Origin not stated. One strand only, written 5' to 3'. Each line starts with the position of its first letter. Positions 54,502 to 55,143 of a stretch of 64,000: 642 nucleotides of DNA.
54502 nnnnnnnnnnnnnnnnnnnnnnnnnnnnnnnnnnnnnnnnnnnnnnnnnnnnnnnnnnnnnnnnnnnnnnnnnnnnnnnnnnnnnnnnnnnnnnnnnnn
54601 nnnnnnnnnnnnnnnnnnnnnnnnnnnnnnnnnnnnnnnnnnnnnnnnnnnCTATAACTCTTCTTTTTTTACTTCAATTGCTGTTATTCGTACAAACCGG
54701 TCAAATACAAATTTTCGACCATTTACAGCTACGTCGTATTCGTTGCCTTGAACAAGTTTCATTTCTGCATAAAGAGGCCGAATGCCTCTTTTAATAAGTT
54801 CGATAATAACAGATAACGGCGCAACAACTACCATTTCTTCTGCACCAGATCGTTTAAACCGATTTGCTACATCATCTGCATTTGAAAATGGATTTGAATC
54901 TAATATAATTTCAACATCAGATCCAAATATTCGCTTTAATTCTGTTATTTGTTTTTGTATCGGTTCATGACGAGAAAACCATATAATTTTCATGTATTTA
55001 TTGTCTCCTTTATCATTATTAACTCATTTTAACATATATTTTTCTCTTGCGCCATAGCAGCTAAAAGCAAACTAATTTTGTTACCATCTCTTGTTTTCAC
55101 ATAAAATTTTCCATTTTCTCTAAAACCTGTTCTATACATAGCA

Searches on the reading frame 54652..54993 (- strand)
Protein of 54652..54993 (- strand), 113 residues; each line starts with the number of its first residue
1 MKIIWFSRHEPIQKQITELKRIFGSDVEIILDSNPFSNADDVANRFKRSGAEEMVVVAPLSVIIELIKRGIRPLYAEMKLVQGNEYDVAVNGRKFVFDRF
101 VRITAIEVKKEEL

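Call 80: find_encoding_contigs(protein=window:54652-54993:-, flank=3500, max_places=10)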
Protein window:54652-54993:- (113 aa): 5 contigs read that carry it; 4 places shown.
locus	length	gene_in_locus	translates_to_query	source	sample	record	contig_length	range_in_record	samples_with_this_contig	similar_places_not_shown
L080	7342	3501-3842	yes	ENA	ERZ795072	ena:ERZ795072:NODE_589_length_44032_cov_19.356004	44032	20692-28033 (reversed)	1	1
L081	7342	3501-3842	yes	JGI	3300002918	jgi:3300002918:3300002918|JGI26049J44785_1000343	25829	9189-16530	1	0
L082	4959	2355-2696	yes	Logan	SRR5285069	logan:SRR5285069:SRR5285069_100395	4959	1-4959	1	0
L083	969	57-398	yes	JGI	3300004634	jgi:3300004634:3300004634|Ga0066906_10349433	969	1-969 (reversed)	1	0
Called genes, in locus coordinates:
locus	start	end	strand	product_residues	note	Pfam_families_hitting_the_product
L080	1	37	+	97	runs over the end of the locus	-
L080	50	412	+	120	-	-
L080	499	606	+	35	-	-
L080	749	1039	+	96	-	-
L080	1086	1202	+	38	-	-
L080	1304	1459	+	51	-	-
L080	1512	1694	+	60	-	-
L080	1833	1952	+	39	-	-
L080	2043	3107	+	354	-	PF06067:DUF932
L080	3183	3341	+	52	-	-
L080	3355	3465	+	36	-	-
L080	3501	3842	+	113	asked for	-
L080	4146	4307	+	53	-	-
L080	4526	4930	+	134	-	PF01797:Y1_Tnp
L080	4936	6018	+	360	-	PF12323:HTH_OrfB_IS605, PF01385:OrfB_IS605, PF07282:Cas12f1-like_TNB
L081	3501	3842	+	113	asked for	-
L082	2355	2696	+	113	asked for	-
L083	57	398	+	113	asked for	-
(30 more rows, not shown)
